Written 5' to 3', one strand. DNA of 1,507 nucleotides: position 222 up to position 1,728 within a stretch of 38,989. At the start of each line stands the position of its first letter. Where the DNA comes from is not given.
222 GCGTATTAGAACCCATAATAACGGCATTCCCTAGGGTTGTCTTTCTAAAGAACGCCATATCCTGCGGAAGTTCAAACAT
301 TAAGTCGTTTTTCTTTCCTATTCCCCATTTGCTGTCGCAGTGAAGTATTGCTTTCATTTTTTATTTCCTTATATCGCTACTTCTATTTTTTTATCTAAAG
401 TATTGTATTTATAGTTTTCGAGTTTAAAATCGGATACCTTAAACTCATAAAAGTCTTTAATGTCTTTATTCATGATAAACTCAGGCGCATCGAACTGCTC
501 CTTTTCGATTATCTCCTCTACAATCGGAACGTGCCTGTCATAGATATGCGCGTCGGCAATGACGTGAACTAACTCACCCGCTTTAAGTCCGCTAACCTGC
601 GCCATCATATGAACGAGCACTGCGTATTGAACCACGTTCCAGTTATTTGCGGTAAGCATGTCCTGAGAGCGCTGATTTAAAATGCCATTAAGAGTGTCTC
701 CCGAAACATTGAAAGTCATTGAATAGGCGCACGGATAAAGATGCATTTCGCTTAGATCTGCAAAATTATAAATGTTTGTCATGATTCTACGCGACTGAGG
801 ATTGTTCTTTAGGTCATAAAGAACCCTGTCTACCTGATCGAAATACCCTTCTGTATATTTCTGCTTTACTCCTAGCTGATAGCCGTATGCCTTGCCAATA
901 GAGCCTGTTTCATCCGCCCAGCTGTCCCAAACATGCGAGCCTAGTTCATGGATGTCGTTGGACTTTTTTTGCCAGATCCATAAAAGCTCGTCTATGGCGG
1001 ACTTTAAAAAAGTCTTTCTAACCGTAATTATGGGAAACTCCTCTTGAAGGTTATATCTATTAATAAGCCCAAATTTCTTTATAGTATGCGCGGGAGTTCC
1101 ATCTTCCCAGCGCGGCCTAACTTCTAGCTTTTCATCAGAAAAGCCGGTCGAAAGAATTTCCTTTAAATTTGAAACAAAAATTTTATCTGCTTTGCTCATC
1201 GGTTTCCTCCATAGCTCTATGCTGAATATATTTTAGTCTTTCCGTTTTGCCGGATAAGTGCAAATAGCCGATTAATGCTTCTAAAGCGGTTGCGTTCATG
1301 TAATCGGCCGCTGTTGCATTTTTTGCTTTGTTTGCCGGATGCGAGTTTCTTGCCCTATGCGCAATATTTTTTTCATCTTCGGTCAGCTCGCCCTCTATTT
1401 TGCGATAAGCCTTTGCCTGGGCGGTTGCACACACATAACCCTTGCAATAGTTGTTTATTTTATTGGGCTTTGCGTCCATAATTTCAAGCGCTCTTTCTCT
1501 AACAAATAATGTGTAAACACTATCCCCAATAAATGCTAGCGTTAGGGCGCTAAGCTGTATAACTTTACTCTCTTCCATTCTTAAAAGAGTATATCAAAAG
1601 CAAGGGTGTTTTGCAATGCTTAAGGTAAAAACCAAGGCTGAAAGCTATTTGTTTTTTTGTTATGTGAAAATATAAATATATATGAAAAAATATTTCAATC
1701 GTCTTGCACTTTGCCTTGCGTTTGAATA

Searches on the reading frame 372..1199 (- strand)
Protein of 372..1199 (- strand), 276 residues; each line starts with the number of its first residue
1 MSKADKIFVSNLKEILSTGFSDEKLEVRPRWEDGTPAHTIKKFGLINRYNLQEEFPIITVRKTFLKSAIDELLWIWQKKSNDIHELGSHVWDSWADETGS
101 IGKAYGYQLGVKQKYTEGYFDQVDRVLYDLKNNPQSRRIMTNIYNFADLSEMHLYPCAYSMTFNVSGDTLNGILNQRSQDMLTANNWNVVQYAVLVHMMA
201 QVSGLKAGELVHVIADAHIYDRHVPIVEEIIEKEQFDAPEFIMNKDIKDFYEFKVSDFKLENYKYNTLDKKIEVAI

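Call 83: search_protein_families(library=pfam, proteins=[window:372-1199:-], max_evalue=0.0001)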
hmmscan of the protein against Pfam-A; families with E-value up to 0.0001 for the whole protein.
window:372-1199:- (276 aa): 1 family
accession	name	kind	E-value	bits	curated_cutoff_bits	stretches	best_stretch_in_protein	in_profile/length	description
PF00303.24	Thymidylat_synt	-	9.4e-86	287.7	24.3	1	7-267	2-258/266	Thymidylate synthase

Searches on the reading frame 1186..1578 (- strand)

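Call 83: search_protein_families(library=pfam, proteins=[window:1186-1578:-], max_evalue=0.0001)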
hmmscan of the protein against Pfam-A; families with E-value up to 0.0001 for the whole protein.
window:1186-1578:- (131 aa): 1 family
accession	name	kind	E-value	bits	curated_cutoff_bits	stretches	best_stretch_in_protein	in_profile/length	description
PF00636.31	Ribonuclease_3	-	5.4e-20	72.5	27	1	13-110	2-101/102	Ribonuclease III domain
